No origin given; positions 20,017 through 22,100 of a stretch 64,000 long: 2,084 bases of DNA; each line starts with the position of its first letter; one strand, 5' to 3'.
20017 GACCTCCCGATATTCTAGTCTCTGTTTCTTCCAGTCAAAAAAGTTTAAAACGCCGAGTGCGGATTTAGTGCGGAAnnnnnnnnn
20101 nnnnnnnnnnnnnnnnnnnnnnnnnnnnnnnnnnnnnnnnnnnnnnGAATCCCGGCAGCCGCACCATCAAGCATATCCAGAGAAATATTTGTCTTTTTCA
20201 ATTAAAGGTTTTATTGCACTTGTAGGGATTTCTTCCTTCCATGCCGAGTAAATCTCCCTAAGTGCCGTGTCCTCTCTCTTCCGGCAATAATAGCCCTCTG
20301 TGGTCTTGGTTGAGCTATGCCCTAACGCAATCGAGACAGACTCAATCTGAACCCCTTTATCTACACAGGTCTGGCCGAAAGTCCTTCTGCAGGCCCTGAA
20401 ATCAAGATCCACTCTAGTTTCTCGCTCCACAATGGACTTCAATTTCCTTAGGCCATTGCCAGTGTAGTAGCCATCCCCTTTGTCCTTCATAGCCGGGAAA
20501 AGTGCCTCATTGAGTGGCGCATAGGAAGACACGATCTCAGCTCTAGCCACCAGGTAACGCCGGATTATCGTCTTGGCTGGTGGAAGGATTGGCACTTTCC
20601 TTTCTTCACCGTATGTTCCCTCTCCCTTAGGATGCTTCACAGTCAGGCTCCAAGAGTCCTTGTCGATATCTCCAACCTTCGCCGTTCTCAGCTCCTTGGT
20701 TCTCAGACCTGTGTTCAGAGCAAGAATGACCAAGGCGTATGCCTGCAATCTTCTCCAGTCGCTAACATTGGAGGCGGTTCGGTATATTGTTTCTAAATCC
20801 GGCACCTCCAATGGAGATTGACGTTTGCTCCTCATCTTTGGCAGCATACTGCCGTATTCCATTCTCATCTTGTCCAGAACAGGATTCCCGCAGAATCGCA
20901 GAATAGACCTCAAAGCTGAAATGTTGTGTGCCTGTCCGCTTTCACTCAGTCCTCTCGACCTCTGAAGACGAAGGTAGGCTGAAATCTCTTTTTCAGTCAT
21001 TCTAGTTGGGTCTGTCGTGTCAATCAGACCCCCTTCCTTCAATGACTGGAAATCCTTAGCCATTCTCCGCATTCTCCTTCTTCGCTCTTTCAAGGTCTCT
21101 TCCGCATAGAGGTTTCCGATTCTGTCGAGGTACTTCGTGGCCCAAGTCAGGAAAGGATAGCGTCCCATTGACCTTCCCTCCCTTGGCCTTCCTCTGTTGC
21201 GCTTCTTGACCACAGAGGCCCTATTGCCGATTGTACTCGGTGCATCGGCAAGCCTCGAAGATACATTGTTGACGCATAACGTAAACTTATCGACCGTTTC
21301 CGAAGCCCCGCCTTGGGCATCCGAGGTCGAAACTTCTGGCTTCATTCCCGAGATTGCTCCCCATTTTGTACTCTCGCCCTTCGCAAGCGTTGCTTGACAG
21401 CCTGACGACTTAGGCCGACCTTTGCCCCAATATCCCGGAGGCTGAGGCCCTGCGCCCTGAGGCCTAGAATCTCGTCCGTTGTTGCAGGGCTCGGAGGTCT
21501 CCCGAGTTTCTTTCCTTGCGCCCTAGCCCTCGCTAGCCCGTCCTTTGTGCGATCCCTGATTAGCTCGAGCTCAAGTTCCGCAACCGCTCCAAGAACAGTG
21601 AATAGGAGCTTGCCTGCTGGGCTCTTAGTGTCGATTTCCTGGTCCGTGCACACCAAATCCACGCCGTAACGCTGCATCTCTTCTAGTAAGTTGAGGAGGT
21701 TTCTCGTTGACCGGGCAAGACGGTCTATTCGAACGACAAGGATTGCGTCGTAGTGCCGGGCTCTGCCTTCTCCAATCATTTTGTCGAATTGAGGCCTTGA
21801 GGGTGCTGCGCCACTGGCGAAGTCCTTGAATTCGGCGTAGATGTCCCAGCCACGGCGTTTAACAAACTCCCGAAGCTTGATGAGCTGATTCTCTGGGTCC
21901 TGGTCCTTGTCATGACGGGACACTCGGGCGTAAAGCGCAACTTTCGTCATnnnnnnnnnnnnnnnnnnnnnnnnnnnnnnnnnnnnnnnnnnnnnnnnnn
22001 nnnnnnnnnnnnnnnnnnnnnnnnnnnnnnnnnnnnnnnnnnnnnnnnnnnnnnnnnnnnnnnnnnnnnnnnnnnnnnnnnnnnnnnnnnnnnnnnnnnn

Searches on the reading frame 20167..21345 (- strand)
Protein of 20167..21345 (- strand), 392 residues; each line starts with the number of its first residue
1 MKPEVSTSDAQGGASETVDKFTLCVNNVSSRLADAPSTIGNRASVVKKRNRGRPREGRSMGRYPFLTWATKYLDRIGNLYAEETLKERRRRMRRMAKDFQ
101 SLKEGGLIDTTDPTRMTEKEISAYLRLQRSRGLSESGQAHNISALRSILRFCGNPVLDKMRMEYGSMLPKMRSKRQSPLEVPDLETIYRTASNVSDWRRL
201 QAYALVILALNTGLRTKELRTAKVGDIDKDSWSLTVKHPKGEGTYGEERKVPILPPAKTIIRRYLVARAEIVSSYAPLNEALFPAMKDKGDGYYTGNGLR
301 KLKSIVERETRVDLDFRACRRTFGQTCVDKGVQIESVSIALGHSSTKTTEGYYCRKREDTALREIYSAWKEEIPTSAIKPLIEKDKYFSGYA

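Call 9: search_protein_families(library=pfam, proteins=[window:20167-21345:-], max_evalue=0.001)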
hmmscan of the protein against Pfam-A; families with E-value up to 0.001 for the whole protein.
window:20167-21345:- (392 aa): 1 family
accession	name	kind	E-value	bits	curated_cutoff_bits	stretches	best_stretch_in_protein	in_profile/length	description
PF00589.27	Phage_integrase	-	6.8e-15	55.7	27.1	1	183-355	7-167/172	Phage integrase family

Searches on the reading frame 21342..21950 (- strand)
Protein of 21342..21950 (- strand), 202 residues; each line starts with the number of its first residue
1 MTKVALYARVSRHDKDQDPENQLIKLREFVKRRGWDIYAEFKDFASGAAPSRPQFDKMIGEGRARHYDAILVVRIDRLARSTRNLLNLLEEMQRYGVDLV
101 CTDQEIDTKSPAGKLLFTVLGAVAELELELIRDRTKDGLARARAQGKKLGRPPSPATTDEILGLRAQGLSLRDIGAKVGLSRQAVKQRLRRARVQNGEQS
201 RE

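Call 9: search_protein_families(library=pfam, proteins=[window:21342-21950:-], max_evalue=0.001)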
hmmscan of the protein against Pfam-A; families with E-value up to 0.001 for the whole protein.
window:21342-21950:- (202 aa): 6 families
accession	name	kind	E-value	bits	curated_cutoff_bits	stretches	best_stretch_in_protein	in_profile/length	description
PF00239.26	Resolvase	-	3.5e-43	147.6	23.3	1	4-148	1-145/145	Resolvase, N terminal domain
PF08281.18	Sigma70_r4_2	-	7.5e-06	25.9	25.7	1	164-194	21-52/54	Sigma-70, region 4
PF04545.22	Sigma70_r4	-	3.4e-05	23.7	24.1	1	167-193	19-45/50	Sigma-70, region 4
PF13404.12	HTH_AsnC-type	-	0.00011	22.3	27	1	169-191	18-40/42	AsnC-type helix-turn-helix domain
PF13384.12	HTH_23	-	0.00051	20.2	24.6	0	161-191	10-40/50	Homeodomain-like domain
PF13518.12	HTH_28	-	0.00081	19.9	25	0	161-193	5-37/52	Helix-turn-helix domain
